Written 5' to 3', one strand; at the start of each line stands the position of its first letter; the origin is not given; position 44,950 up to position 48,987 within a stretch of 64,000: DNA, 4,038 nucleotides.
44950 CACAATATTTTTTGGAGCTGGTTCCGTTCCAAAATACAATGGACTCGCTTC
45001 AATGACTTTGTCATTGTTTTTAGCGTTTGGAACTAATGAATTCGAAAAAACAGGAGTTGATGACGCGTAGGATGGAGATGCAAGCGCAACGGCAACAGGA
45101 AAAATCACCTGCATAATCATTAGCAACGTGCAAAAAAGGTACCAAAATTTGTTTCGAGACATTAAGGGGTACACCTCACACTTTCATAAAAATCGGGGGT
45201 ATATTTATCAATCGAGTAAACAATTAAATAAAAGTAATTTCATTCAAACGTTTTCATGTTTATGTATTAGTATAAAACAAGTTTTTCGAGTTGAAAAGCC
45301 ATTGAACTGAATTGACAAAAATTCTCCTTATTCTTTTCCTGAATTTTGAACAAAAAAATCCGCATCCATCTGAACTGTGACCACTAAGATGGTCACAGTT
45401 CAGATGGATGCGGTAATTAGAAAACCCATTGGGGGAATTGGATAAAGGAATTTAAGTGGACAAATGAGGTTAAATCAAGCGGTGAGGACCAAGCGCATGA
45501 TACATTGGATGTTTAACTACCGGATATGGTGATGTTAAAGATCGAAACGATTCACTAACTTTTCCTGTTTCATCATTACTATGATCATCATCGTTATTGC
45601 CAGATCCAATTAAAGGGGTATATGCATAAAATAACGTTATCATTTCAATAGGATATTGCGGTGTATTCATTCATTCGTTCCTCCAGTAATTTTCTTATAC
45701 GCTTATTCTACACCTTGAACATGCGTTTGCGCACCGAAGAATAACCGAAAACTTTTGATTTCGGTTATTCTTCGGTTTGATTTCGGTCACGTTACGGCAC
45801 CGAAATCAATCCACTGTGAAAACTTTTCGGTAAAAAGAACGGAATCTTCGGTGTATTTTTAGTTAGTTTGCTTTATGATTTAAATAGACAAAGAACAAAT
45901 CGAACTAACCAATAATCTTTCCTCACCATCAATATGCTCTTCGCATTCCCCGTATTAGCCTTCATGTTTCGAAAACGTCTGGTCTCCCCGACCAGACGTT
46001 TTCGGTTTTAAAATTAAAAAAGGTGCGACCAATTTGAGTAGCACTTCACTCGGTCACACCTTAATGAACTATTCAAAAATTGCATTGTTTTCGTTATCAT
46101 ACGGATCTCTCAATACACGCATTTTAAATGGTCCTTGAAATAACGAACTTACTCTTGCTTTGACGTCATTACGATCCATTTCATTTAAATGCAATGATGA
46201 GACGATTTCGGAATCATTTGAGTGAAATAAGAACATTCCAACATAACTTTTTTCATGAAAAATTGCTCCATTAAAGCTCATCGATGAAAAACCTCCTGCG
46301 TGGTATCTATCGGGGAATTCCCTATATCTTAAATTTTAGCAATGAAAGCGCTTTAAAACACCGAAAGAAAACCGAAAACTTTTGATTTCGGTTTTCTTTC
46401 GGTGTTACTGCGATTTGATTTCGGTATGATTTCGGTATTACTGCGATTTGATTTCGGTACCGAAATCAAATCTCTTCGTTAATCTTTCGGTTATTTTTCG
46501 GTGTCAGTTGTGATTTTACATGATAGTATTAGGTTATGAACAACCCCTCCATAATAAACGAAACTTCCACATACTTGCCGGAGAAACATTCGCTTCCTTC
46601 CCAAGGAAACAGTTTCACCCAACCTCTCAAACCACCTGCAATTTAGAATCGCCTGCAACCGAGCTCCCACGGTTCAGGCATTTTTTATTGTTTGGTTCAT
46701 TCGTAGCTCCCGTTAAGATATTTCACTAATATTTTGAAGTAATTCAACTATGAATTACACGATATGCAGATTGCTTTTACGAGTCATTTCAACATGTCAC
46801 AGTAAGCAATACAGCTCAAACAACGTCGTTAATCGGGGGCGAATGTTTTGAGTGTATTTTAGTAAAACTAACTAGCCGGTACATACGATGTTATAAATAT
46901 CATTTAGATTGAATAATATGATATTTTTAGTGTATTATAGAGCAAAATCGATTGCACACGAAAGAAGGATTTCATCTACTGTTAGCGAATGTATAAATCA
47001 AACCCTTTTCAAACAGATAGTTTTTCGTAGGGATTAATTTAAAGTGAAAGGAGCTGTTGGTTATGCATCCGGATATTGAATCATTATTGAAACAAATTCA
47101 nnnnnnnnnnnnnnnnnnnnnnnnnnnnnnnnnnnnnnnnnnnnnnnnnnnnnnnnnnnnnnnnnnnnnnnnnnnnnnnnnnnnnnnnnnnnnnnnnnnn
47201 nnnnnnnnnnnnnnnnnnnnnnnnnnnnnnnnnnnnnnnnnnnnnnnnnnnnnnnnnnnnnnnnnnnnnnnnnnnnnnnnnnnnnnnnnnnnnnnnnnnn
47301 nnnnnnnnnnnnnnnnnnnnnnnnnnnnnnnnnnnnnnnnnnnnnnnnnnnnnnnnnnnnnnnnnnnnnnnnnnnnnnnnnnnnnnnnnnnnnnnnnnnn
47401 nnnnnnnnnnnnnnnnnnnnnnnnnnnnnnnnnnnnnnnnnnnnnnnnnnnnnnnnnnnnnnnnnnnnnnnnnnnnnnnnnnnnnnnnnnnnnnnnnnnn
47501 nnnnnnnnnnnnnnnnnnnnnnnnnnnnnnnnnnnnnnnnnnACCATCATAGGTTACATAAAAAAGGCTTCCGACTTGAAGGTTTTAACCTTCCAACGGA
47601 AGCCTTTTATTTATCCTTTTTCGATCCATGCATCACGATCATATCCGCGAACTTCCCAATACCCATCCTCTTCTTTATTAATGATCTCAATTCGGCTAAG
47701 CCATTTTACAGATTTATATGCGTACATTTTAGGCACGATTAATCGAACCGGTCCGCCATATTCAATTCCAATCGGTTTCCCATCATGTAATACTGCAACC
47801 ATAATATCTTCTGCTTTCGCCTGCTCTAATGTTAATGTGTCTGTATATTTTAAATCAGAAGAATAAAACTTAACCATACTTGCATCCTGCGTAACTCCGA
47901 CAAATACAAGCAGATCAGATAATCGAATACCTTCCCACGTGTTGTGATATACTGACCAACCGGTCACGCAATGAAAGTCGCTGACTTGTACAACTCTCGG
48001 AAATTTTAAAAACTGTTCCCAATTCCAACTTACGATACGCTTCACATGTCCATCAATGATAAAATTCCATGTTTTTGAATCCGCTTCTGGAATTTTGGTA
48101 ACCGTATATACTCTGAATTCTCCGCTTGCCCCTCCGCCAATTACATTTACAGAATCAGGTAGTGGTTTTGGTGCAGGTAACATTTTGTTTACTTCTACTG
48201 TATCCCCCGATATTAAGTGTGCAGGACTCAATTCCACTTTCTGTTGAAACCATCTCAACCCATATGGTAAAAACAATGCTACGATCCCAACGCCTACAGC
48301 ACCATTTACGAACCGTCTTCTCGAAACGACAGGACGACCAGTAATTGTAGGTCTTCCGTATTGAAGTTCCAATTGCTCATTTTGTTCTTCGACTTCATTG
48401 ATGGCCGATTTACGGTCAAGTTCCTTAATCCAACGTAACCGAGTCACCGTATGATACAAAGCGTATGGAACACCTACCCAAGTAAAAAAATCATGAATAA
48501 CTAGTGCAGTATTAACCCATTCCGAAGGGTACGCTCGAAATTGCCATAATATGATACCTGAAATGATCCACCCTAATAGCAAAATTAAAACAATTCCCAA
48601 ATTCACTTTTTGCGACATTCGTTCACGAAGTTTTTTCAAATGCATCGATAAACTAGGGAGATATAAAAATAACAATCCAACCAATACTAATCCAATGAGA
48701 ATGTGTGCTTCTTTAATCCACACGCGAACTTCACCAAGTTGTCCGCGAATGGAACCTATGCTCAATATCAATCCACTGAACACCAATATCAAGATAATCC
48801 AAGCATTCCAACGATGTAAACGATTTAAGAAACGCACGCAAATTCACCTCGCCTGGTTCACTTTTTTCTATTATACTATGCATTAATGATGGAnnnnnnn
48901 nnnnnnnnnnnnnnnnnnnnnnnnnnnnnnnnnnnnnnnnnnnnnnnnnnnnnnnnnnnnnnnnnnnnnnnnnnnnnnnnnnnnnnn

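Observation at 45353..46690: Gene-poor island built from a duplicated module: small ORF <- repeat array -> short C-rich terminated unit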

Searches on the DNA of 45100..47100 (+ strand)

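Call 6: search_rna_families(source=window, start=45100, end=47100, threshold=evalue, max_evalue=10)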
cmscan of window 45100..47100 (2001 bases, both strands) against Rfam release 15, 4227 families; matches with E-value up to 10: 26.
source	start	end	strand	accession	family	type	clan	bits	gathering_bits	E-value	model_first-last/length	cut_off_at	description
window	45360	45413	-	RF00965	mir-549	Gene; miRNA;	-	33.4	93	0.00018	1-72/72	no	mir-549 microRNA precursor family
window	46352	46411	-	RF03345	MIR3444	Gene; miRNA;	-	27.4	80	0.0083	1-104/104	no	MIR3444 microRNA precursor family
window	45356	45419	-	RF04128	MIR8562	Gene; miRNA;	-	26.8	211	0.026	1-242/242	no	MIR8562 microRNA precursor family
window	45351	45422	+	RF03752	MIR5292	Gene; miRNA;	-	26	105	0.059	1-94/94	no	MIR5292 microRNA precursor family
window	45353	45420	+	RF00750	mir-458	Gene; miRNA;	-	25.4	59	0.02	1-78/78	no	mir-458 microRNA precursor family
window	45357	45418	+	RF04128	MIR8562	Gene; miRNA;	-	25.3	211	0.058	1-242/242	no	MIR8562 microRNA precursor family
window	45360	45413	-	RF00750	mir-458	Gene; miRNA;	-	24.8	59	0.029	11-68/78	no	mir-458 microRNA precursor family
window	46346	46467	-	RF02330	TtnuHACA23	Gene; snRNA; snoRNA; HACA-box;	-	21.3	100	5.2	1-135/135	no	Tetrahymena snoRNA TtnuHACA23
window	46349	46415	+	RF00764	mir-191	Gene; miRNA;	-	21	54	0.17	1-91/91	no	mir-191 microRNA precursor family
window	46332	46433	+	RF00885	MIR821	Gene; miRNA;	-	20.8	249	0.45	1-275/275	no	MIR821 microRNA precursor family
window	45725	45784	-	RF03345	MIR3444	Gene; miRNA;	-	19.5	80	1.1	1-104/104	no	MIR3444 microRNA precursor family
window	45732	45777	+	RF04134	MIR7504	Gene; miRNA;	-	19.3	83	4.4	1-124/124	no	MIR7504 microRNA precursor family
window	46358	46407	+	RF03881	mir-59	Gene; miRNA;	-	19.1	80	1.3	1-66/66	no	mir-59 microRNA precursor family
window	45360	45413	-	RF00648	MIR396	Gene; miRNA;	-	19.1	80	1.4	13-105/118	no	MIR396 microRNA precursor family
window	45360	45413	+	RF00648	MIR396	Gene; miRNA;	-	18.4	80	2.1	13-105/118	no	MIR396 microRNA precursor family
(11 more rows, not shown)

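Call 54: search_dna_similar(query=window:45353-46690:+, collection=plasmids, mode=distant, max_evalue=0.01, max_rows=10)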
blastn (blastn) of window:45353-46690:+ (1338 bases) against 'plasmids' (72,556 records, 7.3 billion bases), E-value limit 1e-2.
No match.

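Call 55: search_dna_similar(query=window:45353-46690:+, collection=phages, mode=distant, max_evalue=0.01, max_rows=10)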
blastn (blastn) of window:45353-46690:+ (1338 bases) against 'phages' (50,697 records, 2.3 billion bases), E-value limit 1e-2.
No match.
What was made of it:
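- On RHH iteron operator (ParR/parC, omega): No plasmid or phage similarity was found (calls 54, 55).
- Closest known: Iteron operators of ribbon-helix-helix proteins: ParR/parC of plasmid R1. Different: No similarity to any plasmid or phage record was found (calls 54, 55).
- Tried and rejected: BLASTN against plasmids and phages found nothing (calls 54, 55).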

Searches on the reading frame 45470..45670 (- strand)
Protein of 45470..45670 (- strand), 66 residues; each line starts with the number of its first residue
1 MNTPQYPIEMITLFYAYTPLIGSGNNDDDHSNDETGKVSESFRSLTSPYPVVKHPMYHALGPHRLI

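Call 12: find_encoding_contigs(protein=window:45470-45670:-, flank=6000)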
Protein window:45470-45670:- (66 aa): 4 contigs read that carry it; 4 places shown.
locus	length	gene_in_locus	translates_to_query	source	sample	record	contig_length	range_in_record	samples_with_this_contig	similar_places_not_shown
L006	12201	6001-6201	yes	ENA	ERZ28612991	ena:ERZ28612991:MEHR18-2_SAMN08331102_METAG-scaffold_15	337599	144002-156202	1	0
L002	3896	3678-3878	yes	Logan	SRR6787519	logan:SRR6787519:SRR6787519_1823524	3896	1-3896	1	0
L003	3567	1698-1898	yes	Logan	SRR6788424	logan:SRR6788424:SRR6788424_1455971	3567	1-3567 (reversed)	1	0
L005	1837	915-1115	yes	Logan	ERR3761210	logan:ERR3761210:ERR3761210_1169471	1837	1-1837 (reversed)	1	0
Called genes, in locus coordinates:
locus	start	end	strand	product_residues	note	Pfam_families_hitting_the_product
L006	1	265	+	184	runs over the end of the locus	PF04542:Sigma70_r2, PF08281:Sigma70_r4_2, PF04545:Sigma70_r4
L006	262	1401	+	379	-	-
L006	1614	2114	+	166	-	-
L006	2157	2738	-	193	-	PF12917:YfbR-like, PF13023:HD_3, PF01966:HD (weak)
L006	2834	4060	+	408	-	PF00174:Oxidored_molyb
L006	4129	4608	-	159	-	-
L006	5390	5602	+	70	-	-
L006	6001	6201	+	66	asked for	-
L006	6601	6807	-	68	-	-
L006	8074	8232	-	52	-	-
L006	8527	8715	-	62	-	-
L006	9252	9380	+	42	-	-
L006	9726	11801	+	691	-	PF03423:CBM_25, PF16760:CBM53 (faint), PF03423:CBM_25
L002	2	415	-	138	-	?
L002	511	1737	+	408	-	PF00174:Oxidored_molyb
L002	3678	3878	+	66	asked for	-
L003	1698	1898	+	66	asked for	-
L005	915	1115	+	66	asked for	-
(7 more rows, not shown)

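Call 13: search_protein_families(library=pfam, proteins=[window:45470-45670:-], max_evalue=0.1)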
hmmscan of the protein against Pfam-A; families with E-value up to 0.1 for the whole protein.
window:45470-45670:- (66 aa): 0 families

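Call 14: search_protein_families(library=ncbifam, proteins=[window:45470-45670:-], max_evalue=0.1)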
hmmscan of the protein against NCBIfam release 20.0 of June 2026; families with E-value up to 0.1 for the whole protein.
window:45470-45670:- (66 aa): 0 families

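Call 20: search_protein_representatives(protein=window:45470-45670:-)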
Query: 66 residues. Proteins with E-value up to 0.001 (for the whole library): 2; up to 1e-10: 2; up to 1e-30: 1. The best 2 are listed.
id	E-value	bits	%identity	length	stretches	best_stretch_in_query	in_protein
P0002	2.9e-39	147.6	100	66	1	1-66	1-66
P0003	2.0e-22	94.4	43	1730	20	18-52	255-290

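Call 42: predict_structure(protein=window:45470-45670:-)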
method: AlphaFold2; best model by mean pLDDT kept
length: 66 residues; sequences in the alignment: 1
mean_pLDDT: 58.3   pTM: 0.16
mean pLDDT of the five models: 58.3, 56.5, 56.4, 50.3, 49.1
residues with pLDDT >= 90: 0; 70-90: 1; 50-70: 61; < 50: 4
segments of 3 or more residues with pLDDT < 50: 22-24
pLDDT, mean of each block of 10 residues (from residue 1): 57 59 53 56 56 65 64
secondary structure, 60 per line:
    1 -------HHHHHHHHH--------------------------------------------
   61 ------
elements in order: H8-16
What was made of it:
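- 45470..45670 (-): orf66, 66-aa orphan protein, acidic, predicted disordered. AF2 pTM 0.16 (call 42).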

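Call 66: search_protein_families(library=phrogs, proteins=[window:45470-45670:-], max_evalue=0.1)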
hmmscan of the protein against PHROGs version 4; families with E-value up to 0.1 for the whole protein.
window:45470-45670:- (66 aa): 0 families

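Call 67: search_protein_families(library=padloc, proteins=[window:45470-45670:-], max_evalue=0.1)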
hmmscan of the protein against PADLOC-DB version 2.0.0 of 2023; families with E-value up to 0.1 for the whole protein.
window:45470-45670:- (66 aa): 0 families

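Call 77: find_encoding_contigs(protein=P0003, flank=4000, max_places=2)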
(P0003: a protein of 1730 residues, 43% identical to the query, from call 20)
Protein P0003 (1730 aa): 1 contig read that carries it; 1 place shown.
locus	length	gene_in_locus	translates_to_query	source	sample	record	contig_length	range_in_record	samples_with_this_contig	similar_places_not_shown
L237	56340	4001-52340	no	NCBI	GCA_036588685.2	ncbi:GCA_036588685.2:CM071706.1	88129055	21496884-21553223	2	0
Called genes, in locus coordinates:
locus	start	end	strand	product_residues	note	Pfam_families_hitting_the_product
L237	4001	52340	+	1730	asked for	PF26762:NRIF_CS (faint), PF27684:K88_fimbrial_pA (faint)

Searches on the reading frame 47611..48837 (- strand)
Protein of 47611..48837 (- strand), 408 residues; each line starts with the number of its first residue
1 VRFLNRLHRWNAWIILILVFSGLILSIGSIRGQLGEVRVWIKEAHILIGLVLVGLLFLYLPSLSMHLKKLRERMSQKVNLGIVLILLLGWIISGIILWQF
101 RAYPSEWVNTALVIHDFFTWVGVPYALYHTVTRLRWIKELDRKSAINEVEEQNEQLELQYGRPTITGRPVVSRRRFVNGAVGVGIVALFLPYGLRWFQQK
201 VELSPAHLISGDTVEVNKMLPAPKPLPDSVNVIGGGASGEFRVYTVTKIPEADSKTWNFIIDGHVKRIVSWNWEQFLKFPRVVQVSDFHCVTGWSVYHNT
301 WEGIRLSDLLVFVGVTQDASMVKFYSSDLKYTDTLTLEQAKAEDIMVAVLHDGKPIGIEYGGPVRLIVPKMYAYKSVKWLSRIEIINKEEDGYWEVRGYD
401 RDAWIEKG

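Call 49: find_homologous_proteins(query=window:47611-48837:-, max_evalue=1e-20)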
Query window:47611-48837:- (408 aa): 1820 proteins with E <= 1e-20 among 8000 candidates; the best 120 are listed.
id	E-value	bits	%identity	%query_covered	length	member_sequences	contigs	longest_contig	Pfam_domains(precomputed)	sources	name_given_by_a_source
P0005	9.4e-275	929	100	100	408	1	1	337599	PF00174.26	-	-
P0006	4.7e-152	525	57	99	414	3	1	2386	PF00174.26,PF01292.27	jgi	jgi:sulfoxide reductase catalytic subunit YedY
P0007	4.0e-150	518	57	98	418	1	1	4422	PF00174.26,PF01292.27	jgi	jgi:hypothetical protein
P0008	9.3e-148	511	55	99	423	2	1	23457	PF00174.26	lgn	-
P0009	2.5e-147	509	56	99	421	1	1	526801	PF00174.26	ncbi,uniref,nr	ncbi:molybdopterin-dependent oxidoreductase [Cohnella sp. AR92]|uniref:molybdopterin-dependent oxido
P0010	2.9e-147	509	56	99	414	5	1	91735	PF00174.26,PF01292.27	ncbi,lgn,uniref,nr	ncbi:molybdopterin-dependent oxidoreductase [Cohnella thermotolerans]|uniref:molybdopterin-dependent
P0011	4.9e-147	508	56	99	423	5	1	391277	PF00174.26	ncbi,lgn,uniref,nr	ncbi:molybdopterin-dependent oxidoreductase [Cohnella hashimotonis]|uniref:Molybdopterin-dependent o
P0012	9.6e-147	507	53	99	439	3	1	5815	PF00174.26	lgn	-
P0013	2.9e-146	506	56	99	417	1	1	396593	PF00174.26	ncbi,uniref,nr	ncbi:oxidoreductase [Cohnella pontilimi]|uniref:Oxidoreductase n=1 Tax=Cohnella pontilimi TaxID=2564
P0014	4.4e-146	505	56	99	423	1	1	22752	PF00174.26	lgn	-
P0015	7.4e-146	504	56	99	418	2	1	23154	PF00174.26,PF01292.27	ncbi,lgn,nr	ncbi:MAG: oxidoreductase [Bacilli bacterium]|nr:oxidoreductase [Bacilli bacterium]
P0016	1.3e-145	504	55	99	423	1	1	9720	PF00174.26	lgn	-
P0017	1.5e-145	503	55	99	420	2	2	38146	PF00174.26,PF01292.27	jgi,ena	jgi:Sulfite oxidase and related enzymes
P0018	2.6e-145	503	55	99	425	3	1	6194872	PF00174.26,PF01292.27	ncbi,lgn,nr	ncbi:molybdopterin-dependent oxidoreductase [Cohnella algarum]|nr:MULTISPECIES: molybdopterin-depend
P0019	2.9e-145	502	57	99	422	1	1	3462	PF00174.26,PF01292.27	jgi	jgi:sulfoxide reductase catalytic subunit YedY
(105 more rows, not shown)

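Call 50: find_encoding_contigs(protein=P0008, flank=10000, max_places=2)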
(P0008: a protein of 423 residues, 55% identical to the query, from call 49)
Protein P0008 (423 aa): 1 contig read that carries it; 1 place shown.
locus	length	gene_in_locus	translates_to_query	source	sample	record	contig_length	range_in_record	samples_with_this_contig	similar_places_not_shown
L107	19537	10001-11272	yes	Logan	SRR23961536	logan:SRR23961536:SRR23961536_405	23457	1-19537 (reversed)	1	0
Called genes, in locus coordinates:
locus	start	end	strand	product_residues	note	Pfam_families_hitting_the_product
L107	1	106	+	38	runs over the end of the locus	-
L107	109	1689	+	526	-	PF00890:FAD_binding_2 (faint), PF01134:GIDA (faint), PF01266:DAO (faint), PF01946:Thi4 (faint), PF03486:HI0933_like (faint), PF05834:Lycopene_cycl (faint), PF07992:Pyr_redox_2 (faint), PF21688:FAD-depend_C (weak)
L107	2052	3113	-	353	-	PF03601:Cons_hypoth698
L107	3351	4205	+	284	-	PF00126:HTH_1, PF03466:LysR_substrate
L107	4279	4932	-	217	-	PF01323:DSBA, PF13462:Thioredoxin_4 (faint)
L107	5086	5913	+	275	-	PF00248:Aldo_ket_red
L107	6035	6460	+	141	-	PF02082:Rrf2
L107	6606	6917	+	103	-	PF00085:Thioredoxin, PF14595:Thioredoxin_9 (weak), PF13728:TraF (weak), PF13098:Thioredoxin_2 (weak), PF13905:Thioredoxin_8 (faint), PF07689:KaiB (weak)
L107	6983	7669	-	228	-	-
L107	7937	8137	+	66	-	-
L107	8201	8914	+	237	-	PF00072:Response_reg, PF00486:Trans_reg_C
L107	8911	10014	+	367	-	PF00672:HAMP, PF00512:HisKA, PF02518:HATPase_c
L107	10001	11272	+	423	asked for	PF00174:Oxidored_molyb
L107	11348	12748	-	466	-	PF01547:SBP_bac_1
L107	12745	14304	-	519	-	PF01547:SBP_bac_1, PF13416:SBP_bac_8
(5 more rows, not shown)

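Call 51: find_encoding_contigs(protein=P0007, flank=10000, max_places=2)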
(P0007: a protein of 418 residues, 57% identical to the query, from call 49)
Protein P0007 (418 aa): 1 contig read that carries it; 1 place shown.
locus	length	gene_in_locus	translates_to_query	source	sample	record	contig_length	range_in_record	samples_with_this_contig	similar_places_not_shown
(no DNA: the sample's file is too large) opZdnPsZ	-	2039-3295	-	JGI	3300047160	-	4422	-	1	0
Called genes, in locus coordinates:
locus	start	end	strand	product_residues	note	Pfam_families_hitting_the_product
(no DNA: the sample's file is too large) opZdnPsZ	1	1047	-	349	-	?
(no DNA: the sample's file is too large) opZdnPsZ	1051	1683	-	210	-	PF00440:TetR_N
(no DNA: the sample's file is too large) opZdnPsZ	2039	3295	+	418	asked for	PF01292:Ni_hydr_CYTB, PF00174:Oxidored_molyb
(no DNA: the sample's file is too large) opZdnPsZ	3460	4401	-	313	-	PF00165:HTH_AraC (weak), PF12833:HTH_18, PF00165:HTH_AraC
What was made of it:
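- Tried and rejected: The best relatives of the flanking molybdopterin oxidoreductase are Cohnella and Paenibacillus at 57% identity or less, and their gene neighbourhoods are unrelated (calls 49-51).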
